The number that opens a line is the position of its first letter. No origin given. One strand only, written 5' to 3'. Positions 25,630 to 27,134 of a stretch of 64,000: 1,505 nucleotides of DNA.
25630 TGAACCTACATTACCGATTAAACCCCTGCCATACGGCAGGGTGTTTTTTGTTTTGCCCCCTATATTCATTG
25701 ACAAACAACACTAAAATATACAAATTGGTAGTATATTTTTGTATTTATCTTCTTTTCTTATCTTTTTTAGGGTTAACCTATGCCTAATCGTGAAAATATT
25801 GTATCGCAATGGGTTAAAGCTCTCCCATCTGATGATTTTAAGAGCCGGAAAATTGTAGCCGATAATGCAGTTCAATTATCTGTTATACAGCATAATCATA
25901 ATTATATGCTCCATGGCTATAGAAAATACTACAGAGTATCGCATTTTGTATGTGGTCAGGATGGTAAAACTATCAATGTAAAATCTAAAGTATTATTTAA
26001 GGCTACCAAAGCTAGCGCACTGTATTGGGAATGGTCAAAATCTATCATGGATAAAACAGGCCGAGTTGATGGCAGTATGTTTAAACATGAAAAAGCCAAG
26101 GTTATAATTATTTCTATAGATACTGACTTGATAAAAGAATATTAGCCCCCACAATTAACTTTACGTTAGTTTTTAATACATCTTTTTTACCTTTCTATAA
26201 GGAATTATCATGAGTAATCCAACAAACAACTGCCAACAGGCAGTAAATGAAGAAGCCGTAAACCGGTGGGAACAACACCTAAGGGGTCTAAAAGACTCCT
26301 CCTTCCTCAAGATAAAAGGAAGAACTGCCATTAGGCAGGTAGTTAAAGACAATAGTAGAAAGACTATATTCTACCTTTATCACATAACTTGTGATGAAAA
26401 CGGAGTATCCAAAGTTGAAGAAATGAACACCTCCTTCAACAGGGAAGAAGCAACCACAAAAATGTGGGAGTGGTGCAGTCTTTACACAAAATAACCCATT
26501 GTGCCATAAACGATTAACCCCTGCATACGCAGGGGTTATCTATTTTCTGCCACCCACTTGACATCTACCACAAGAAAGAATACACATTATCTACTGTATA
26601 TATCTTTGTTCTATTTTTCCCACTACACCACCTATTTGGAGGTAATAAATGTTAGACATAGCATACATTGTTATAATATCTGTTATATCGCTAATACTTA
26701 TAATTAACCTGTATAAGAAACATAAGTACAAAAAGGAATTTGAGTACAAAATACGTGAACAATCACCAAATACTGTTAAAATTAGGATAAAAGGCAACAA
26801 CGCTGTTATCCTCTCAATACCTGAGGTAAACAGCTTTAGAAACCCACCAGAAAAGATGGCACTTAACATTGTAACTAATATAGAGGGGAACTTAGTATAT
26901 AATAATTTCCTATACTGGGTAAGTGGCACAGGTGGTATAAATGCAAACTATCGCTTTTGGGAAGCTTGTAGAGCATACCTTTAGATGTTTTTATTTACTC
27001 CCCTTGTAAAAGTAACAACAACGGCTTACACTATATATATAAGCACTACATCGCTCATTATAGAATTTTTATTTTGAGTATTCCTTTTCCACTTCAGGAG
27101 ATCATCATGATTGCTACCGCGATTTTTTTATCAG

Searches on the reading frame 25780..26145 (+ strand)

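Call 9: search_protein_families(library=ncbifam, proteins=[window:25780-26145:+], max_evalue=1)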
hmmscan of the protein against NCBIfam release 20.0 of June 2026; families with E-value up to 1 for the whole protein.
window:25780-26145:+ (121 aa): 0 families

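Call 10: search_protein_families(library=phrogs, proteins=[window:25780-26145:+], max_evalue=1)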
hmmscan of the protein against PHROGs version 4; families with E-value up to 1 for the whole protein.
window:25780-26145:+ (121 aa): 1 family
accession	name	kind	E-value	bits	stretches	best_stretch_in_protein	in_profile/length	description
phrog_21559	-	unknown function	0.023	15.9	1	37-66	36-68/70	-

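Call 52: search_protein_families(library=padloc, proteins=[window:25780-26145:+], max_evalue=1)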
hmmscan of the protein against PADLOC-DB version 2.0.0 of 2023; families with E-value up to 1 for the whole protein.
window:25780-26145:+ (121 aa): 0 families

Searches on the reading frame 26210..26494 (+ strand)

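Call 9: search_protein_families(library=ncbifam, proteins=[window:26210-26494:+], max_evalue=1)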
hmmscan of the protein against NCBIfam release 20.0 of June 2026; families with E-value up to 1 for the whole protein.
window:26210-26494:+ (94 aa): 0 families

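Call 10: search_protein_families(library=phrogs, proteins=[window:26210-26494:+], max_evalue=1)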
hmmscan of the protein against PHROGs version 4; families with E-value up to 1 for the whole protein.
window:26210-26494:+ (94 aa): 3 families
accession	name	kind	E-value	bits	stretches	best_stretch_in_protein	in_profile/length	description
phrog_10435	-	unknown function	0.00054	20.7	1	72-93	15-36/45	-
phrog_18046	-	unknown function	0.059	14.4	1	34-93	38-95/114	-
phrog_25739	-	unknown function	0.14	13.6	1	32-76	33-76/82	-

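Call 52: search_protein_families(library=padloc, proteins=[window:26210-26494:+], max_evalue=1)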
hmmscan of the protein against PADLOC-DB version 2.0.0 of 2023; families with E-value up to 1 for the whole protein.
window:26210-26494:+ (94 aa): 0 families

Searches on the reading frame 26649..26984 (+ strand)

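Call 9: search_protein_families(library=ncbifam, proteins=[window:26649-26984:+], max_evalue=1)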
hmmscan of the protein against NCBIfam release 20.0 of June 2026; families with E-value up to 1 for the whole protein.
window:26649-26984:+ (111 aa): 0 families

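Call 10: search_protein_families(library=phrogs, proteins=[window:26649-26984:+], max_evalue=1)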
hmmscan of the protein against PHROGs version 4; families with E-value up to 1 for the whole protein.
window:26649-26984:+ (111 aa): 1 family
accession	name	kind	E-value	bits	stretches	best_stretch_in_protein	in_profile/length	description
phrog_34161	-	unknown function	0.04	15.1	1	4-39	7-41/59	-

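Call 52: search_protein_families(library=padloc, proteins=[window:26649-26984:+], max_evalue=1)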
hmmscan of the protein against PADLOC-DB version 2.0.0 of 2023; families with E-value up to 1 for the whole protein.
window:26649-26984:+ (111 aa): 0 families
